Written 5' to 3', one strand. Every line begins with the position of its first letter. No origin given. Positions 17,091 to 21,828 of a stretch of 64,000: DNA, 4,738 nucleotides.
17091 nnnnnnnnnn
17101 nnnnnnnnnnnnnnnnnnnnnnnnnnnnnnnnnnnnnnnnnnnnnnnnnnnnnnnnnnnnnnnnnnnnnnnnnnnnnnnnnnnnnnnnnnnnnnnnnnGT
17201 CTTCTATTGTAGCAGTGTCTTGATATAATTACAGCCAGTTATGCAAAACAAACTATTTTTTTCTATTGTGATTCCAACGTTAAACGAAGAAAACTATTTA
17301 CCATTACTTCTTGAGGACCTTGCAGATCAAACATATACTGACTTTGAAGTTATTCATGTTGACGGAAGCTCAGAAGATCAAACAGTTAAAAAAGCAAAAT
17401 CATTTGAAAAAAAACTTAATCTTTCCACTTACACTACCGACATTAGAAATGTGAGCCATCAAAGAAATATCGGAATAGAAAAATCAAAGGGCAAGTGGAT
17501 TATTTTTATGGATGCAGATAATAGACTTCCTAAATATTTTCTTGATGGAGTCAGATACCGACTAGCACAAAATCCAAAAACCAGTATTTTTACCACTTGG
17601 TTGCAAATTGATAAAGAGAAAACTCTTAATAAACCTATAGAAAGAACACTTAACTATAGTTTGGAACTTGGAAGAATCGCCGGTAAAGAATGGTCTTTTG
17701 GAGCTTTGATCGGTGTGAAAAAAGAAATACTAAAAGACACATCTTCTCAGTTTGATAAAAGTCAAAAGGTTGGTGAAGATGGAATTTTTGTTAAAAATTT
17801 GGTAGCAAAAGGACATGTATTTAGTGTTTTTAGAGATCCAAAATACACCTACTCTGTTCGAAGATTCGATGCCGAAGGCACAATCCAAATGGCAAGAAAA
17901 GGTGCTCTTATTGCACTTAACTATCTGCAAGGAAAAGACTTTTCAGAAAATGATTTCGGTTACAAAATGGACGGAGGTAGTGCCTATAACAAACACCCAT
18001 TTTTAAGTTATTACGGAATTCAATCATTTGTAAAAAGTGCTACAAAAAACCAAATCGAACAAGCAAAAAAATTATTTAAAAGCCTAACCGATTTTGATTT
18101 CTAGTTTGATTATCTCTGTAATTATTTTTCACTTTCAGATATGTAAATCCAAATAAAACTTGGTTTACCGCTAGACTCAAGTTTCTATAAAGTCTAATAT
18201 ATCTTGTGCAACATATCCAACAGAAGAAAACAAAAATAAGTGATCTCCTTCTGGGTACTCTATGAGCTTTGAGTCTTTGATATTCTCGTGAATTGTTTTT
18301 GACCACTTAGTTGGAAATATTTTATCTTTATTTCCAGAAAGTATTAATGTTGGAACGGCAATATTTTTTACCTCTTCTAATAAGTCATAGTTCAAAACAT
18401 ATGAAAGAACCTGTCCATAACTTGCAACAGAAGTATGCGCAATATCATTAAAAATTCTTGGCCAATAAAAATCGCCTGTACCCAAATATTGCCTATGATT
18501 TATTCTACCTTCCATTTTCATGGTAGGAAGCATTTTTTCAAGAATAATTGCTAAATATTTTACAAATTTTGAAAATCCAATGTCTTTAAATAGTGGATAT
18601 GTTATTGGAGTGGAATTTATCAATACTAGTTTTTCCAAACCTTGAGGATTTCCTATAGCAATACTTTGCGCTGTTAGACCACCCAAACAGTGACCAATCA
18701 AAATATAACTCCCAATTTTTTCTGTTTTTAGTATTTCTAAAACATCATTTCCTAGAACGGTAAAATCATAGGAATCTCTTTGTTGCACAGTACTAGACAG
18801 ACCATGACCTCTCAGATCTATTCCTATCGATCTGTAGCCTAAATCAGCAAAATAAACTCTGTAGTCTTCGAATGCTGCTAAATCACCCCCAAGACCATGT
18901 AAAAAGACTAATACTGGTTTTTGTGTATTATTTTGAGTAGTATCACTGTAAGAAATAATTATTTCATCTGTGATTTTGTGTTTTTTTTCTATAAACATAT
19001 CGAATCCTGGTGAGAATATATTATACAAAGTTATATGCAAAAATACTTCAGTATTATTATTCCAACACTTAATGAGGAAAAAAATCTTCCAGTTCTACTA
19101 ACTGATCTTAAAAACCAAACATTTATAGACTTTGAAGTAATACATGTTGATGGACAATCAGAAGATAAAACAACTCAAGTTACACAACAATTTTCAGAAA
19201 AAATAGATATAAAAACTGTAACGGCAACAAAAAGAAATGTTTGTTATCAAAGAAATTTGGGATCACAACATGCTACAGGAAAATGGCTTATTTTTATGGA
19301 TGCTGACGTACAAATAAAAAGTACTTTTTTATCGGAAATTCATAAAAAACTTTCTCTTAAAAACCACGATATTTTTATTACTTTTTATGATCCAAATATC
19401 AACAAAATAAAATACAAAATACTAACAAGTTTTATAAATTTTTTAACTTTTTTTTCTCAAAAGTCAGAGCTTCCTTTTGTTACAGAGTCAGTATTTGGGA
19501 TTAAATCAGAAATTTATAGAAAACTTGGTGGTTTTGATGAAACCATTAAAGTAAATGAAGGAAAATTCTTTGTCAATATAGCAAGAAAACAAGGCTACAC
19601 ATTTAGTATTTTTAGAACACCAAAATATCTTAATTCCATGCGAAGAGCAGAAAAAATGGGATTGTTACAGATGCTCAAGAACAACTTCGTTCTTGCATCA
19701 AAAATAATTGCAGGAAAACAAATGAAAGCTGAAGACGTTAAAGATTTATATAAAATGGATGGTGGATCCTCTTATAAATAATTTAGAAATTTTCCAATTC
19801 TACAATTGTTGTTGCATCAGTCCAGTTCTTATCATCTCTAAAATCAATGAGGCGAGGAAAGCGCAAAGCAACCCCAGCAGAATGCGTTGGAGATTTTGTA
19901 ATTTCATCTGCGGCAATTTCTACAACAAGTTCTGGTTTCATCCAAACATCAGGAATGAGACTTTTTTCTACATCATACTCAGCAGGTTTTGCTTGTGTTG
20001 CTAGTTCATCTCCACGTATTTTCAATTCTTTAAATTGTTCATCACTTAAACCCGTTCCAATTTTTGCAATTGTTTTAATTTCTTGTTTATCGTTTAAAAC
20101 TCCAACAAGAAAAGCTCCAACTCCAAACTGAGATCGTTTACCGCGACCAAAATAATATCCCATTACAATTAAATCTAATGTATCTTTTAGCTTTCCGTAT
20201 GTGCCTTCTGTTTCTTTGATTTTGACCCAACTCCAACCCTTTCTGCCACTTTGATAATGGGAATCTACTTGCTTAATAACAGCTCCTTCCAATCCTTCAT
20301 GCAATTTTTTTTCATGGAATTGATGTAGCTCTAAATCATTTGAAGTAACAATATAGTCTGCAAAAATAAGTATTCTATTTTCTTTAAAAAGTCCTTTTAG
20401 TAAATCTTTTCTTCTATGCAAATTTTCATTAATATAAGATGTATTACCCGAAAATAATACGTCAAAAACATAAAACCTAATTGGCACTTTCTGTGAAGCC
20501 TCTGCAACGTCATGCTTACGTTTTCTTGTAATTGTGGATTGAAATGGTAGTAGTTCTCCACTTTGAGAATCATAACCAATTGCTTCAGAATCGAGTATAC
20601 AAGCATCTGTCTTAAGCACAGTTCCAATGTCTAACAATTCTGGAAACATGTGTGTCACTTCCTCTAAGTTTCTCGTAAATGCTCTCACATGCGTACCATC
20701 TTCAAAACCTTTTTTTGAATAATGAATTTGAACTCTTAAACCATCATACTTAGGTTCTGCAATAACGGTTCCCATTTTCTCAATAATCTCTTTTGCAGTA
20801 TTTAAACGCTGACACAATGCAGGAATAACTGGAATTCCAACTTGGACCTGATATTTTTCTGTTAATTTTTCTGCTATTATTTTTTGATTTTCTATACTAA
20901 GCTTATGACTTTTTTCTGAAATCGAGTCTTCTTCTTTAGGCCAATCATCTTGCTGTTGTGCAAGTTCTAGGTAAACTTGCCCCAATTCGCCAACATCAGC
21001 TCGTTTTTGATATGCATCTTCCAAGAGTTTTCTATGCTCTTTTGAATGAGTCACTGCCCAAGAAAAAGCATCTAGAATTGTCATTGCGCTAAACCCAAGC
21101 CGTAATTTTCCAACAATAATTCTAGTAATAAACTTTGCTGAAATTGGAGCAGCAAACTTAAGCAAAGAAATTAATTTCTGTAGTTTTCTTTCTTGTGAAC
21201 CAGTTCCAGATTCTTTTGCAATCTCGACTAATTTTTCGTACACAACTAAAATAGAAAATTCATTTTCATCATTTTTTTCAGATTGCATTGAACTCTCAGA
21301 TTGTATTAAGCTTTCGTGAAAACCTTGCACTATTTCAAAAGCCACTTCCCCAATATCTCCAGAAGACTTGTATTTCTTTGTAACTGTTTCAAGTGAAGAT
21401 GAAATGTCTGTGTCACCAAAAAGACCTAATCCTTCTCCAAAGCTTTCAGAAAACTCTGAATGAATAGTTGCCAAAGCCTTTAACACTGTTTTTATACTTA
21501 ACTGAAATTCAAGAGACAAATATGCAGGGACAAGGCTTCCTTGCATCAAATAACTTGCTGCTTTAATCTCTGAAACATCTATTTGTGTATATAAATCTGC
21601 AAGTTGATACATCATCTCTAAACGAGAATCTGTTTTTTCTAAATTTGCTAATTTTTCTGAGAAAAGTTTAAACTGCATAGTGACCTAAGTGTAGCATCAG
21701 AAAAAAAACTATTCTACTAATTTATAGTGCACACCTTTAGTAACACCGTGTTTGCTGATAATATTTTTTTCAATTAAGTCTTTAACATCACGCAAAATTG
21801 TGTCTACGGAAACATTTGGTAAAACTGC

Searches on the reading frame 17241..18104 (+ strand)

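Call 52: search_protein_families(library=pfam, proteins=[window:17241-18104:+], max_evalue=0.01)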
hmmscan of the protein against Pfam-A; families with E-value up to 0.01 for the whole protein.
window:17241-18104:+ (287 aa): 4 families
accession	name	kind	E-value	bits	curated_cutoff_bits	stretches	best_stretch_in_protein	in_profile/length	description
PF00535.33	Glycos_transf_2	-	5e-25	88.8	23.3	1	8-136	1-131/168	Glycosyl transferase family 2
PF13641.12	Glyco_tranf_2_3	-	6.1e-07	30.1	27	1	7-183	3-190/230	Glycosyltransferase like family 2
PF10111.15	Glyco_tranf_2_2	-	7.6e-07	29.3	27.3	1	8-127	1-130/276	Glycosyltransferase like family 2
PF13632.12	Glyco_trans_2_3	-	0.0015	18.8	27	1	86-211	1-131/198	Glycosyl transferase family group 2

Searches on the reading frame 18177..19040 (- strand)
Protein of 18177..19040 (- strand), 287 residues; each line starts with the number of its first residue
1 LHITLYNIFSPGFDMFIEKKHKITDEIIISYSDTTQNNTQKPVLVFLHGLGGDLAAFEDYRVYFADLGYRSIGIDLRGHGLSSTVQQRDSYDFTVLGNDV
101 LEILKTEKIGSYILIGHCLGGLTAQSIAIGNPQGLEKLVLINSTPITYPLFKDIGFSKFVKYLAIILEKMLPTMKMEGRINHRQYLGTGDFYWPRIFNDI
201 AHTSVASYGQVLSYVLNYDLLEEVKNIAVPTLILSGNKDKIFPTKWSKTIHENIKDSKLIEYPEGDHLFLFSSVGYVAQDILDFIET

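Call 52: search_protein_families(library=pfam, proteins=[window:18177-19040:-], max_evalue=0.01)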
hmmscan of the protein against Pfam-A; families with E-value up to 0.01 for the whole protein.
window:18177-19040:- (287 aa): 11 families
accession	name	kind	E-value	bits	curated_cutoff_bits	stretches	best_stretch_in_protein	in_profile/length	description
PF00561.26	Abhydrolase_1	-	2.9e-23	83.3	25.8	1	42-271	1-242/245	alpha/beta hydrolase fold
PF12146.15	Hydrolase_4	-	3.2e-21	76.2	27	1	40-271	3-236/239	Serine aminopeptidase, S33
PF12697.13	Abhydrolase_6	-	2.8e-14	54.7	26.3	1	44-272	1-209/217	Alpha/beta hydrolase family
PF01738.24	DLH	-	1e-05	25.7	21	1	203-272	123-191/217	Dienelactone hydrolase family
PF12695.13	Abhydrolase_5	-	0.00016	22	27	1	90-146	35-92/164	Alpha/beta hydrolase family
PF08386.16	Abhydrolase_4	-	0.0007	20.1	21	1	225-284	31-90/103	TAP-like protein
PF06342.18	DUF1057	-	0.00095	18.7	21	1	25-164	19-154/297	Alpha/beta hydrolase of unknown function (DUF1057)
PF03096.20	Ndr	-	0.0022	17.2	23.3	1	91-238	80-229/283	Ndr family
PF03959.19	FSH1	-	0.0034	17.5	21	1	223-265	155-198/211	Serine hydrolase (FSH1)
PF00052.24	Laminin_B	-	0.0046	17.3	22.4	0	205-242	13-51/136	Laminin B (Domain IV)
PF07819.20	PGAP1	-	0.01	16.1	24.3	0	105-161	86-145/233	PGAP1-like alpha/beta domain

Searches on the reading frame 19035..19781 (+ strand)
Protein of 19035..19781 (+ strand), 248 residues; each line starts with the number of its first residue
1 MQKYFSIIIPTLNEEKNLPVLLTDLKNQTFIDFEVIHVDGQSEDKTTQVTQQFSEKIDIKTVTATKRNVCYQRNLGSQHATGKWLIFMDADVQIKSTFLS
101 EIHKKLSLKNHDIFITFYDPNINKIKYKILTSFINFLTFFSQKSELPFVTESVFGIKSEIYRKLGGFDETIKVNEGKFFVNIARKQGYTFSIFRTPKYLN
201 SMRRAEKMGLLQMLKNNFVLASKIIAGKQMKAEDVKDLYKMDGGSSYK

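Call 52: search_protein_families(library=pfam, proteins=[window:19035-19781:+], max_evalue=0.01)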
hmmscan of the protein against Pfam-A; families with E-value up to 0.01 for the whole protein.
window:19035-19781:+ (248 aa): 3 families
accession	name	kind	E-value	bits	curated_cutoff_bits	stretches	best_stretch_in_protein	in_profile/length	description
PF00535.33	Glycos_transf_2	-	1.4e-26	93.8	23.3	1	6-164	1-167/168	Glycosyl transferase family 2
PF10111.15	Glyco_tranf_2_2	-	3.9e-08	33.6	27.3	1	6-172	1-186/276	Glycosyltransferase like family 2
PF13641.12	Glyco_tranf_2_3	-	0.00036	21.1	27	1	5-104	3-109/230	Glycosyltransferase like family 2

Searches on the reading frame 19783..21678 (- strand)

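Call 84: search_protein_families(library=pfam, proteins=[window:19783-21678:-], max_evalue=0.00001)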
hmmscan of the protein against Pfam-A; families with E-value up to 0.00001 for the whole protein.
window:19783-21678:- (631 aa): 3 families
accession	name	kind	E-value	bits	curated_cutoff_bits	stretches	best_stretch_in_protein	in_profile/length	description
PF01068.26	DNA_ligase_A_M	-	1.5e-46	159.1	26.2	1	286-488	1-204/204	ATP dependent DNA ligase domain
PF04675.19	DNA_ligase_A_N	-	8.8e-25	88.3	24.6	1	2-206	1-174/174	DNA ligase N terminus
PF04679.21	DNA_ligase_A_C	-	8.1e-21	74.7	27.5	1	519-617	4-94/94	ATP dependent DNA ligase C terminal region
